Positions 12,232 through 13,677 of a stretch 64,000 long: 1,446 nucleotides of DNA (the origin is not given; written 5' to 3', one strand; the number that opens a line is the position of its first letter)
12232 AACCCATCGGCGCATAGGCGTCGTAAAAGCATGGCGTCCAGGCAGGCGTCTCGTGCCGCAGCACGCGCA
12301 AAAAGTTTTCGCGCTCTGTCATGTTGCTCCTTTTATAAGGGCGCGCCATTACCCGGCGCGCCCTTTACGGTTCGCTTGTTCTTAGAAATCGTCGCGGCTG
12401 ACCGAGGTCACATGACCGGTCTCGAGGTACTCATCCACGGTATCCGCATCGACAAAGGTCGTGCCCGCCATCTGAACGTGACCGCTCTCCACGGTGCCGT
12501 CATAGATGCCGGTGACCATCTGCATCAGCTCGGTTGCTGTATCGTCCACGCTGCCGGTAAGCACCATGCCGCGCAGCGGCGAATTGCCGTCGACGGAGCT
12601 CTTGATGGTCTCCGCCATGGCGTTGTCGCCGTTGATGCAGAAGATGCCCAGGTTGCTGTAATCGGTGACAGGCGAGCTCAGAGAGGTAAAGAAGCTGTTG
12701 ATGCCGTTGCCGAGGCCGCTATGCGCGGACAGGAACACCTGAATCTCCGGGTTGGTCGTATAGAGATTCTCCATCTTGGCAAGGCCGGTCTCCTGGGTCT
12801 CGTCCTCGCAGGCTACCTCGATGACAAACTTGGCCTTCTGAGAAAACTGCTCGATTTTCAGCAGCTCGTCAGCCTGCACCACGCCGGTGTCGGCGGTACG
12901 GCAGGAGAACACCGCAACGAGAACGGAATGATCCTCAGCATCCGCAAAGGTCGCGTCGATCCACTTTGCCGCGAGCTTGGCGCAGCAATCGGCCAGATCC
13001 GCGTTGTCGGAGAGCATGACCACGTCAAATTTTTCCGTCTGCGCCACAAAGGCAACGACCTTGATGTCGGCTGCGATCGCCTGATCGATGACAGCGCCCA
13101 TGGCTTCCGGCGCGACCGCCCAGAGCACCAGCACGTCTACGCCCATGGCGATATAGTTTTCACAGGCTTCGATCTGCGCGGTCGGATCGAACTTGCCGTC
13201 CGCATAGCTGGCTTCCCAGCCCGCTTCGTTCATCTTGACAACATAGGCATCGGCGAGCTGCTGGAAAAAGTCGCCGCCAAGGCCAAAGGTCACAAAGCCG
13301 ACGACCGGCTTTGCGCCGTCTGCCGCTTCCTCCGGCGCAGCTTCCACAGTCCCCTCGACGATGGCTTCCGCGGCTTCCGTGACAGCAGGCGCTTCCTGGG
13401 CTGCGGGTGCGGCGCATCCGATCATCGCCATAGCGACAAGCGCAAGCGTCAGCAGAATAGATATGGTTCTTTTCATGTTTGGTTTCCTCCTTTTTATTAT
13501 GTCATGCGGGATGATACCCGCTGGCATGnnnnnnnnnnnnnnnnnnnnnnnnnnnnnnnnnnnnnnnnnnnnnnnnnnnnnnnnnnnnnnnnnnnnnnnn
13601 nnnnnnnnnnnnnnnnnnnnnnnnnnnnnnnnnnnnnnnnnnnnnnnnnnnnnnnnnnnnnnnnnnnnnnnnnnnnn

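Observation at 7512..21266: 13-gene, ~13.7-kb operon built around a C-glycoside-deglycosidase-like alpha/beta pair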

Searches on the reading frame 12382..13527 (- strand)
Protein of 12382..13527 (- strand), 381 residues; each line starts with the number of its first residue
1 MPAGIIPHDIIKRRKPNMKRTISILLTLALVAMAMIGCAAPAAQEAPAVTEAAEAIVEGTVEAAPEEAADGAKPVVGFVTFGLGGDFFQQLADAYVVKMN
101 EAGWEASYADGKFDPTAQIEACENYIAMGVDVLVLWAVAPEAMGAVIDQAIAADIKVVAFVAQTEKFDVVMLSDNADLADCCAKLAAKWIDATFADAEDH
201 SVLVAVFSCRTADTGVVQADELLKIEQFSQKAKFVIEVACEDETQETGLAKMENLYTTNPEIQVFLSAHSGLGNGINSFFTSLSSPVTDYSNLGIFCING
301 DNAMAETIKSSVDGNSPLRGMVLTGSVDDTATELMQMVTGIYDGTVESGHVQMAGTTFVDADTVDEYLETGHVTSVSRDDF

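Call 4: search_protein_families(library=pfam, proteins=[window:12382-13527:-], max_evalue=0.01)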
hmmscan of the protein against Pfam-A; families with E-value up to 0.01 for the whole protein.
window:12382-13527:- (381 aa): 1 family
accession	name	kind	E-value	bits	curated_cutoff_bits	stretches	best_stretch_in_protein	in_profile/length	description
PF13407.12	Peripla_BP_4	-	1.1e-21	78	35.1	1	76-309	1-227/258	Periplasmic binding protein domain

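Call 5: search_protein_families(library=ncbifam, proteins=[window:12382-13527:-], max_evalue=0.01)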
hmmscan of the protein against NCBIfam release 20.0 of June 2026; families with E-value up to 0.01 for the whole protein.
window:12382-13527:- (381 aa): 6 families
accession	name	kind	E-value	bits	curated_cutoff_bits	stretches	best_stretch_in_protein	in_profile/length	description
NF040907.2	ChvE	equivalog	2.3e-09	37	460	1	97-315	22-250/324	multiple monosaccharide ABC transporter substrate-binding protein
TIGR02634.1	xylF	equivalog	1.4e-07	31.4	389.55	1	89-178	14-105/302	D-xylose ABC transporter substrate-binding protein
TIGR02637.1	RhaS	equivalog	1.7e-07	30.8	342.25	1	78-267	3-191/302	rhamnose ABC transporter substrate-binding protein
NF007936.0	PRK10653.1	equivalog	8.4e-07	28.6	337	1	68-266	21-212/295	ribose ABC transporter substrate-binding protein RbsB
NF007680.0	PRK10355.1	equivalog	4.4e-06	26.1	504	1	86-176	38-130/331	D-xylose ABC transporter substrate-binding protein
NF041827.1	YtfQ_transport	equivalog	0.0014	17.6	510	1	67-196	19-149/320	galactofuranose ABC transporter, galactofuranose-binding protein YtfQ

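Call 51: search_protein_families(library=pfam, proteins=[L029:7727-9145:+, L029:13652-15184:+, L029:15276-17399:+, L029:17423-18619:+, L029:19702-20715:+, L038:11034-12230:+, L038:8632-9408:+, L038:6492-7664:+, L038:15779-16783:+, L038:16798-17901:+], max_evalue=0.0001)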
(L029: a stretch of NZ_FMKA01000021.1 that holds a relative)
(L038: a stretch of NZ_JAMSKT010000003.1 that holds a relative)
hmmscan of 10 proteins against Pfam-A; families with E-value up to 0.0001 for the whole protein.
L029:7727-9145:+ (472 aa): 2 families
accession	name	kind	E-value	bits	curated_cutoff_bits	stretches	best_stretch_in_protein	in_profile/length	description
PF13347.12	MFS_2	-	7.2e-94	315.2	27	1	36-452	2-427/427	MFS/sugar transport protein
PF07690.21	MFS_1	-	9.5e-15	54.8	33.4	1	39-396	4-343/347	Major Facilitator Superfamily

L029:13652-15184:+ (510 aa): 9 families
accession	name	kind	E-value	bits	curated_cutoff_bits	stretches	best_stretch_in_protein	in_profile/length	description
PF00890.30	FAD_binding_2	-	6.8e-48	164.3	20.4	1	37-480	2-406/414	FAD binding domain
PF12831.13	FAD_oxidored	-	4.3e-14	53.1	27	1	37-225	2-146/416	FAD dependent oxidoreductase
PF03486.20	HI0933_like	-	1.6e-13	51.2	50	1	36-470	2-217/244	HI0933-like protein Rossmann domain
PF01266.30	DAO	-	2.6e-13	50.7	27.9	1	37-232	2-209/353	FAD dependent oxidoreductase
PF07992.20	Pyr_redox_2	-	1.9e-08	34.5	26.1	0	134-238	154-248/291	Pyridine nucleotide-disulphide oxidoreductase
PF01946.23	Thi4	-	5.9e-08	32.7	26.2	1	30-76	13-60/235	Thi4 family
PF01494.25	FAD_binding_3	-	1e-07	32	22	0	168-238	102-172/349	FAD binding domain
PF13450.12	NAD_binding_8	-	1.7e-06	28.7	21.9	1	42-73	4-35/68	NAD(P)-binding Rossmann-like domain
PF01593.30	Amino_oxidase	-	7.8e-05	22.6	19.8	0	171-230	209-260/443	Flavin containing amine oxidoreductase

L029:15276-17399:+ (707 aa): 21 families
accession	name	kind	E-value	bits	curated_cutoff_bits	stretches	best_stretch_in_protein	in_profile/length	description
PF07992.20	Pyr_redox_2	-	1.9e-34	119.9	26.1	1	314-604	1-291/291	Pyridine nucleotide-disulphide oxidoreductase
PF13510.11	Fer2_4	-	2.9e-18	66.1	22.8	1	1-76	3-81/82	2Fe-2S iron-sulfur cluster binding domain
PF14691.11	Fer4_20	-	8.6e-18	64.6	25.8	1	223-297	31-108/113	Dihydroprymidine dehydrogenase domain II, 4Fe-4S cluster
PF10588.14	NADH-G_4Fe-4S_3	-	3e-13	49.5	27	1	83-121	1-39/40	NADH-ubiquinone oxidoreductase-G iron-sulfur binding region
PF22117.2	Fer4_Nqo3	-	1.6e-09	38.3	27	1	137-203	2-65/67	NADH-quinone oxidoreductase subunit 3, ferredoxin-like domain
PF00070.33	Pyr_redox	-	2.3e-09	38.1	22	0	315-348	1-34/82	Pyridine nucleotide-disulphide oxidoreductase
PF13450.12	NAD_binding_8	-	3.9e-09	37.1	21.9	1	318-354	1-37/68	NAD(P)-binding Rossmann-like domain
PF13738.12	Pyr_redox_3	-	2.4e-08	34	30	0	439-588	163-305/305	Pyridine nucleotide-disulphide oxidoreductase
PF12838.12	Fer4_7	-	2.4e-07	31.5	27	1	145-202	1-51/52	4Fe-4S dicluster domain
PF12831.13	FAD_oxidored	-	9e-07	29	27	1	316-353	2-39/416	FAD dependent oxidoreductase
PF01262.27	AlaDh_PNT_C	-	1.1e-06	28.6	23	0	442-487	30-69/214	Alanine dehydrogenase/PNT, C-terminal domain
PF01266.30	DAO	-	5.1e-06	26.7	27.9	1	315-346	1-32/353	FAD dependent oxidoreductase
PF03486.20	HI0933_like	-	8.7e-06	25.8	50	0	315-349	2-36/244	HI0933-like protein Rossmann domain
PF14697.11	Fer4_21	-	8.8e-06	26.2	35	1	142-204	4-57/59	4Fe-4S dicluster domain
PF00890.30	FAD_binding_2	-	1e-05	25.4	20.4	0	316-350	2-36/414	FAD binding domain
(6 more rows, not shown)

L029:17423-18619:+ (398 aa): 9 families
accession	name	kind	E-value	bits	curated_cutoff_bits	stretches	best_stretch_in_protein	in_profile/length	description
PF10589.14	NADH_4Fe-4S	-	2.3e-16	59.8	23.5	1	235-306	14-85/85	NADH-ubiquinone oxidoreductase-F iron-sulfur binding region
PF00037.32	Fer4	-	5.3e-11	42.3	21.1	1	323-346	1-24/24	4Fe-4S binding domain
PF13237.11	Fer4_10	-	2.2e-08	34.4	25.5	1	323-370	2-52/53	4Fe-4S dicluster domain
PF12838.12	Fer4_7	-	6.9e-08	33.3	27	1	330-374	2-52/52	4Fe-4S dicluster domain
PF12837.12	Fer4_6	-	1.7e-07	31.3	25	1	323-345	2-24/24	4Fe-4S binding domain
PF13187.11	Fer4_9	-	3.3e-07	30.7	27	1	330-374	2-51/52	4Fe-4S dicluster domain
PF14697.11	Fer4_21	-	3.4e-06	27.5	35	0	324-346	35-58/59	4Fe-4S dicluster domain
PF12797.12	Fer4_2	-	6.5e-06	26.2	24.5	1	323-342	3-22/22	4Fe-4S binding domain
PF13484.11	Fer4_16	-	8.4e-06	26.9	30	0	330-348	2-20/66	4Fe-4S double cluster binding domain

L029:19702-20715:+ (337 aa): 1 family
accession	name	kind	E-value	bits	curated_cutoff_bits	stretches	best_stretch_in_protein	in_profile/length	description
PF01515.24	PTA_PTB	-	8.1e-84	282.1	24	1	4-324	2-317/319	Phosphate acetyl/butaryl transferase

L038:11034-12230:+ (398 aa): 1 family
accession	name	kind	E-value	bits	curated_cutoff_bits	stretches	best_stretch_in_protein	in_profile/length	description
PF07690.21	MFS_1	-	2e-38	132.7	33.4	2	22-200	3-182/347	Major Facilitator Superfamily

L038:8632-9408:+ (258 aa): 2 families
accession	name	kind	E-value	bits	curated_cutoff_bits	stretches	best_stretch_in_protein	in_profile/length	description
PF01418.23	HTH_6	-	8.9e-06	26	28.3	1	23-74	21-72/77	Helix-turn-helix domain, rpiR family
PF01380.27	SIS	-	5.2e-05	23.5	25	1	154-244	30-123/131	SIS domain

L038:6492-7664:+ (390 aa): 1 family
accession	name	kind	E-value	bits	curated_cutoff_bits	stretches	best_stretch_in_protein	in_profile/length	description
PF00155.27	Aminotran_1_2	-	1.9e-39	136.3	19.7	1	32-374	10-357/361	Aminotransferase class I and II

L038:15779-16783:+ (334 aa): 1 family
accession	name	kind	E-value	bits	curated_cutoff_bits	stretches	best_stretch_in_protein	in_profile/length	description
PF01515.24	PTA_PTB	-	3.5e-87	293.2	24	1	4-324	2-317/319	Phosphate acetyl/butaryl transferase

L038:16798-17901:+ (367 aa): 2 families
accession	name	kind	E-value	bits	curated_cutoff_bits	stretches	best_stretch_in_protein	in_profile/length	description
PF00871.23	Acetate_kinase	-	2.6e-18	66.3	22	1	154-313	178-340/392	Acetokinase family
PF01869.26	BcrAD_BadFG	-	6.9e-05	22.9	31.5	0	256-317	181-242/271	BadF/BadG/BcrA/BcrD ATPase family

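Call 59: search_protein_families(library=pfam, proteins=[L103:1455-2489:+, L103:2930-4036:+, L089:8465-9325:+, L089:12126-12860:+, L089:13960-16473:+, L089:16504-17265:+, L106:103-1062:+, L106:4206-6341:+, L106:6381-7838:+, L091:769-1500:+], max_evalue=0.0001)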
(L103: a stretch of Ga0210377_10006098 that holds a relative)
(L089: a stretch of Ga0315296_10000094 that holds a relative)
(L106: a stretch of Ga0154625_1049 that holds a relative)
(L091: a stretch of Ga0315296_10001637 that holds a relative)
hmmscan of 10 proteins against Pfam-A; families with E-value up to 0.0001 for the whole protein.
L103:1455-2489:+ (344 aa): 1 family
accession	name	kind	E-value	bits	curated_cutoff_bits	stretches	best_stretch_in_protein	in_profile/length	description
PF01515.24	PTA_PTB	-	2.1e-105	353.1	24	1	16-337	2-318/319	Phosphate acetyl/butaryl transferase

L103:2930-4036:+ (368 aa): 2 families
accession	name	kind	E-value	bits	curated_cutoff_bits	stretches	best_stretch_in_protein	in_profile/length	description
PF00871.23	Acetate_kinase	-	7.4e-21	74.7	22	1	167-317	188-341/392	Acetokinase family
PF01869.26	BcrAD_BadFG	-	7.1e-05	22.9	31.5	0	166-323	121-245/271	BadF/BadG/BcrA/BcrD ATPase family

L089:8465-9325:+ (286 aa): 1 family
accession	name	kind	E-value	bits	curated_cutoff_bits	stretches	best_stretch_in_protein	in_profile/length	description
PF02463.25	SMC_N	-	1.3e-06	28.4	40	1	100-231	135-216/220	RecF/RecN/SMC N terminal domain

L089:12126-12860:+ (244 aa): 3 families
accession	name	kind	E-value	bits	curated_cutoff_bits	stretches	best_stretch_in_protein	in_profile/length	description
PF01614.24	IclR_C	-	2.3e-16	60.3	24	1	84-238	8-174/174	Bacterial transcriptional regulator IclR C-terminal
PF09339.16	HTH_IclR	-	6.8e-09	35.8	22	1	11-60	1-52/52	IclR helix-turn-helix domain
PF12802.13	MarR_2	-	1e-05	26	27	1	27-61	21-57/61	MarR family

L089:13960-16473:+ (837 aa): 2 families
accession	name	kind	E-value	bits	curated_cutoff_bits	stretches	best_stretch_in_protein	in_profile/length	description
PF02901.20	PFL-like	-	1.2e-158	530.2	24.3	1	23-677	3-627/647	Pyruvate formate lyase-like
PF01228.26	Gly_radical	-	1.1e-29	103.5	22.2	1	719-819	5-106/106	Glycine radical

L089:16504-17265:+ (253 aa): 4 families
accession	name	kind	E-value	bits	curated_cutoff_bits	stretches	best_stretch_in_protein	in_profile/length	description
PF00005.33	ABC_tran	-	1.1e-31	110.7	25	1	21-180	2-136/137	ABC transporter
PF12399.14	BCA_ABC_TP_C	-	6e-09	35.8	25.5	1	229-253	1-25/27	Branched-chain amino acid ATP-binding cassette transporter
PF13304.12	AAA_21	-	1.3e-08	35.7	27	0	33-53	2-22/304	AAA domain, putative AbiEii toxin, Type IV TA system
PF13555.12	AAA_29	-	1.1e-05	25.5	27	1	23-60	15-51/61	P-loop containing region of AAA domain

L106:103-1062:+ (319 aa): 1 family
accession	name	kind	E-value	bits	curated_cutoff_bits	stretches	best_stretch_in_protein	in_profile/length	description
PF00871.23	Acetate_kinase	-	5.6e-21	75.1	22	1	115-268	185-341/392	Acetokinase family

L106:4206-6341:+ (711 aa): 21 families
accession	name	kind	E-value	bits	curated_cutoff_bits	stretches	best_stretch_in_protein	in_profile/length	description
PF07992.20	Pyr_redox_2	-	4.8e-35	121.8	26.1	1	326-617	2-291/291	Pyridine nucleotide-disulphide oxidoreductase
PF14691.11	Fer4_20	-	8.2e-16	58.3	25.8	1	234-309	31-109/113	Dihydroprymidine dehydrogenase domain II, 4Fe-4S cluster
PF13510.11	Fer2_4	-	2.1e-14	53.7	22.8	1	13-87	4-81/82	2Fe-2S iron-sulfur cluster binding domain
PF13450.12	NAD_binding_8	-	8.9e-12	45.6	21.9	1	329-364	1-36/68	NAD(P)-binding Rossmann-like domain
PF01266.30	DAO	-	1.6e-10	41.5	27.9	1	326-360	1-35/353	FAD dependent oxidoreductase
PF00070.33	Pyr_redox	-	2.8e-09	37.8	22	0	326-357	1-32/82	Pyridine nucleotide-disulphide oxidoreductase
PF22117.2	Fer4_Nqo3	-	7.9e-09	36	27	1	149-216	2-66/67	NADH-quinone oxidoreductase subunit 3, ferredoxin-like domain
PF12838.12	Fer4_7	-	7e-08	33.3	27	1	157-214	1-51/52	4Fe-4S dicluster domain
PF01593.30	Amino_oxidase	-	8.7e-08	32.3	19.8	1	335-363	2-30/443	Flavin containing amine oxidoreductase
PF10588.14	NADH-G_4Fe-4S_3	-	1e-07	31.8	27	1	94-131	1-38/40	NADH-ubiquinone oxidoreductase-G iron-sulfur binding region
PF00890.30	FAD_binding_2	-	1.5e-07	31.4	20.4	1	327-361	2-36/414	FAD binding domain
PF13237.11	Fer4_10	-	2.1e-07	31.2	25.5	1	152-212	3-53/53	4Fe-4S dicluster domain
PF13738.12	Pyr_redox_3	-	6.9e-07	29.2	30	0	443-601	156-305/305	Pyridine nucleotide-disulphide oxidoreductase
PF13187.11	Fer4_9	-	8.9e-07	29.3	27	1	157-214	1-50/52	4Fe-4S dicluster domain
PF01494.25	FAD_binding_3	-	1e-06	28.7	22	1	327-356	4-33/349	FAD binding domain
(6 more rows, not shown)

L106:6381-7838:+ (485 aa): 7 families
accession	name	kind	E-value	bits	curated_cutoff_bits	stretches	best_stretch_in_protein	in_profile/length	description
PF00890.30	FAD_binding_2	-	7.9e-59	200.3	20.4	1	7-453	1-407/414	FAD binding domain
PF03486.20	HI0933_like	-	2.1e-12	47.4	50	2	138-442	108-217/244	HI0933-like protein Rossmann domain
PF01266.30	DAO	-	6.5e-11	42.8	27.9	1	7-201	1-207/353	FAD dependent oxidoreductase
PF12831.13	FAD_oxidored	-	4.9e-09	36.4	27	1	7-197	1-145/416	FAD dependent oxidoreductase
PF07992.20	Pyr_redox_2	-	7.2e-07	29.3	26.1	1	7-200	2-111/291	Pyridine nucleotide-disulphide oxidoreductase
PF01946.23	Thi4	-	3.5e-05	23.6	26.2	0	4-47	16-61/235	Thi4 family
PF01134.28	GIDA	-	6.7e-05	22.6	22.1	0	7-40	1-32/391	Glucose inhibited division protein A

L091:769-1500:+ (243 aa): 26 families (the best 25 are shown)
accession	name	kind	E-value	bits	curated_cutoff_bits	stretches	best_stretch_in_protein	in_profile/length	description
PF07719.23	TPR_2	-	8.2e-36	119.6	27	2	46-76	4-34/34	Tetratricopeptide repeat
PF00515.34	TPR_1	-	1.8e-34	116.5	27.8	2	119-151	2-34/34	Tetratricopeptide repeat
PF13414.12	TPR_11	-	7.1e-34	115.7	26.8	3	52-87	3-38/42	TPR repeat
PF13431.12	TPR_17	-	7.3e-32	107.4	24.4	2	65-90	1-26/34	Tetratricopeptide repeat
PF13181.12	TPR_8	-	1.3e-31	106.4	25.7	2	119-151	2-34/34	Tetratricopeptide repeat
PF13432.12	TPR_16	-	1.6e-25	89.6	32.7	3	17-76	5-64/65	Tetratricopeptide repeat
PF13424.12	TPR_12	-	7.1e-22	77.8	30.1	2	119-181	4-74/77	Tetratricopeptide repeat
PF13428.12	TPR_14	-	9.1e-21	72.7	23.5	2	45-84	3-42/44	Tetratricopeptide repeat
PF14559.12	TPR_19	-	2.6e-18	66.6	25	1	100-155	7-62/68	Tetratricopeptide repeat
PF13371.12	TPR_9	-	5.8e-17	61.9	35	1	18-79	4-65/73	Tetratricopeptide repeat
PF13174.12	TPR_6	-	7.2e-14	51.8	26.3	0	120-150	2-32/33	Tetratricopeptide repeat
PF23914.1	TPR_CcmH_CycH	-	7.8e-14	52.2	42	1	38-144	45-147/158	Cytochrome c-type biogenesis protein H TPR domain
PF12895.13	ANAPC3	-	2.2e-13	50.7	27.2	1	101-176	6-80/82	Anaphase-promoting complex, cyclosome, subunit 3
PF01239.28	PPTA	-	1.7e-11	43.5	29.5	0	59-86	1-28/32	Protein prenyltransferase alpha subunit repeat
PF20308.4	TPR-S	-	5.7e-09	36.9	27.6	0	25-123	2-94/102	Tetratricopeptide Repeats-Sensor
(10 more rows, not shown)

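Call 94: search_protein_families(library=pfam, proteins=[L153:6115-7728:-, L153:12174-14363:+, L153:14927-16861:-, L153:5145-5981:-, L157:3917-6265:+, L157:6368-7120:+, L157:7227-8267:-, L157:8251-9171:+, L157:11719-12606:-, L157:13767-15440:-], max_evalue=0.0001)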
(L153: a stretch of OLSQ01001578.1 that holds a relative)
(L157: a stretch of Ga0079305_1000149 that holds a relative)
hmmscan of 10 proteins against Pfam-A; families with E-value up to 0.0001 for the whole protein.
L153:6115-7728:- (537 aa): 2 families
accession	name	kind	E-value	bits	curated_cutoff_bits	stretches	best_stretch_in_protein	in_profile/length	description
PF13556.12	HTH_30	-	1.7e-15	57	27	1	456-513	1-58/59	PucR C-terminal helix-turn-helix domain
PF17853.6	GGDEF_2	-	5.4e-05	23.8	24.5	1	295-401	10-114/116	GGDEF-like domain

L153:12174-14363:+ (729 aa): 27 families (the best 25 are shown)
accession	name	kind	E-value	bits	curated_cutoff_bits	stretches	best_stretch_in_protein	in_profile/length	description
PF07992.20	Pyr_redox_2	-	3e-38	132.3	26.1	2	338-629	2-291/291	Pyridine nucleotide-disulphide oxidoreductase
PF13510.11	Fer2_4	-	1.6e-22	79.8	22.8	1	24-99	3-81/82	2Fe-2S iron-sulfur cluster binding domain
PF14691.11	Fer4_20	-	3.7e-16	59.4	25.8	1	246-324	31-112/113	Dihydroprymidine dehydrogenase domain II, 4Fe-4S cluster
PF00070.33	Pyr_redox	-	2.6e-14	53.9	22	1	338-372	1-35/82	Pyridine nucleotide-disulphide oxidoreductase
PF13450.12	NAD_binding_8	-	2.8e-13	50.4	21.9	1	341-377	1-37/68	NAD(P)-binding Rossmann-like domain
PF01266.30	DAO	-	4.8e-12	46.5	27.9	1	338-373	1-36/353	FAD dependent oxidoreductase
PF10588.14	NADH-G_4Fe-4S_3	-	1.7e-11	43.9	27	1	106-142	1-37/40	NADH-ubiquinone oxidoreductase-G iron-sulfur binding region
PF13738.12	Pyr_redox_3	-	2.5e-11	43.8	30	1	421-613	127-305/305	Pyridine nucleotide-disulphide oxidoreductase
PF01946.23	Thi4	-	1.7e-08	34.4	26.2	1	338-378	19-60/235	Thi4 family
PF22117.2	Fer4_Nqo3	-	2.3e-08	34.5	27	1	164-226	7-66/67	NADH-quinone oxidoreductase subunit 3, ferredoxin-like domain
PF12831.13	FAD_oxidored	-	2.3e-07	30.9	27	1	339-385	2-48/416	FAD dependent oxidoreductase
PF01494.25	FAD_binding_3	-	2.9e-07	30.5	22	0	339-369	4-34/349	FAD binding domain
PF02826.25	2-Hacid_dh_C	-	6.1e-07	29.4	25.1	0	321-418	19-117/178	D-isomer specific 2-hydroxyacid dehydrogenase, NAD binding domain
PF00037.32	Fer4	-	6.9e-07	29.3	21.1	1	208-226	5-23/24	4Fe-4S binding domain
PF12838.12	Fer4_7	-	1.1e-06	29.4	27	1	167-225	1-52/52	4Fe-4S dicluster domain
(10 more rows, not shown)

L153:14927-16861:- (644 aa): 0 families

L153:5145-5981:- (278 aa): 1 family
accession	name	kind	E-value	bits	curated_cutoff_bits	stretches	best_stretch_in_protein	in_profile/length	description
PF02661.23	Fic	-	2.9e-19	70.1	24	1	108-212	1-93/93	Fic/DOC family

L157:3917-6265:+ (782 aa): 2 families
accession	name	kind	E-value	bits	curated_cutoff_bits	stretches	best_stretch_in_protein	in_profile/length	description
PF00122.25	E1-E2_ATPase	-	8.2e-48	162.8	28.1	1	262-449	1-180/181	E1-E2 ATPase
PF00702.32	Hydrolase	-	4e-31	109.3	26.4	1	467-685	2-191/191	haloacid dehalogenase-like hydrolase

L157:6368-7120:+ (250 aa): 1 family
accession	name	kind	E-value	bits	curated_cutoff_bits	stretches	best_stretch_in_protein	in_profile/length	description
PF04402.19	SIMPL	-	1.2e-43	150.2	25.2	1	36-248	1-205/205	Protein of unknown function (DUF541)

L157:7227-8267:- (346 aa): 0 families

L157:8251-9171:+ (306 aa): 2 families
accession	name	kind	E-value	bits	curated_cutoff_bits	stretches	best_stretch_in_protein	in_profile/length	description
PF18075.7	FtsX_ECD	-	2.1e-18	67.1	23.5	1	59-145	1-87/96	FtsX extracellular domain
PF02687.27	FtsX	-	1.2e-15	58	25.5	1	186-302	2-118/120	FtsX-like permease C-terminal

L157:11719-12606:- (295 aa): 0 families

L157:13767-15440:- (557 aa): 2 families
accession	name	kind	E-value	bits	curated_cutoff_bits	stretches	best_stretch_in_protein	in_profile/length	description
PF13556.12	HTH_30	-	1.4e-17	63.6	27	1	477-535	1-59/59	PucR C-terminal helix-turn-helix domain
PF17853.6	GGDEF_2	-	1.5e-11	45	24.5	1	311-421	9-116/116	GGDEF-like domain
